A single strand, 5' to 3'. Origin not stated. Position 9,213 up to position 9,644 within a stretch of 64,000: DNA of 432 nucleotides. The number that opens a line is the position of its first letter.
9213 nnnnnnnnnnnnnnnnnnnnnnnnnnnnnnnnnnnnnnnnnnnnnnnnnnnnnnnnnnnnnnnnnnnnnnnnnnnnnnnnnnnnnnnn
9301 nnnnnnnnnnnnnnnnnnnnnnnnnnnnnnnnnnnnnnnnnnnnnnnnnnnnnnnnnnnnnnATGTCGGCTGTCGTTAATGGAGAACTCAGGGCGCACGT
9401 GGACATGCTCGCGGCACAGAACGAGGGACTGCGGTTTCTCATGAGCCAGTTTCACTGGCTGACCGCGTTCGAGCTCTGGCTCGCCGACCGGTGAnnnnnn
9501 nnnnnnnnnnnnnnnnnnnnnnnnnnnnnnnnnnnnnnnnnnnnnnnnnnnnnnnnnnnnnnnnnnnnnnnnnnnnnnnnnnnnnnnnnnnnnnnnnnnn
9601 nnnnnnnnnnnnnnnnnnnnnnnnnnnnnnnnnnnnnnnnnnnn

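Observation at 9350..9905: GC-rich (about 60%) cassette with Shine-Dalgarno-equipped mini-ORFs and long inverted repeats inside AT-rich intergenic DNA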

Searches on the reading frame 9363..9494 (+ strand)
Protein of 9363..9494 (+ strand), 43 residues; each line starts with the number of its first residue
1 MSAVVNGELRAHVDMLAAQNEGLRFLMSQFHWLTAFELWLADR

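Call 22: search_protein_families(library=pfam, proteins=[window:9363-9491:+], max_evalue=1)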
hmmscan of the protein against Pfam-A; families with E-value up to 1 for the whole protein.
seq(43 aa): 0 families

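Call 23: search_protein_families(library=phrogs, proteins=[window:9363-9491:+], max_evalue=1)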
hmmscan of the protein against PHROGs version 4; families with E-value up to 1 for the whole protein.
seq(43 aa): 1 family
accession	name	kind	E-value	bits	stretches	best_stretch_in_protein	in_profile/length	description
phrog_28273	-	unknown function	0.046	14.5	1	15-36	1-22/46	-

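Call 30: find_homologous_proteins(query=window:9363-9491:+, max_evalue=10)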
Query seq(43 aa): no candidate shares three 5-residue words with the query. No homologue found.

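Call 49: find_related_loci(query=A2, collection=metagenome_contigs, flank=3000)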
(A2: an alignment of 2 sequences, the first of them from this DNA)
Query A2 (43 aa) in metagenome_contigs; peptide patterns used: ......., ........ (x = any residue, [..] = any of these).
162 stretches matched a pattern, but none encodes a relative of the query by tblastn (E <= 1e-3).
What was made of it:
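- ORF1 is an orphan (calls 30, 49).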

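Call 74: find_encoding_contigs(protein=window:9363-9494:+, flank=3000, max_places=10)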
Protein window:9363-9494:+ (43 aa): no gene with exactly this product is on record in the collection.
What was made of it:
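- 9363..9494 (+): ORF1, 43 aa: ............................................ No homologue found (calls 30, 49, 74).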

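Call 78: search_protein_families(library=padloc, proteins=[window:9363-9491:+], max_evalue=0.1)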
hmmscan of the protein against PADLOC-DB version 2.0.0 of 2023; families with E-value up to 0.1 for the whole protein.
seq(43 aa): 0 families
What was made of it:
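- No PADLOC or Pfam toxin match (calls 22, 78).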

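Call 79: search_protein_families(library=ncbifam, proteins=[window:9363-9491:+], max_evalue=0.1)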
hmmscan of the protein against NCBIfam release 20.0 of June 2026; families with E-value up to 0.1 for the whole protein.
seq(43 aa): 0 families
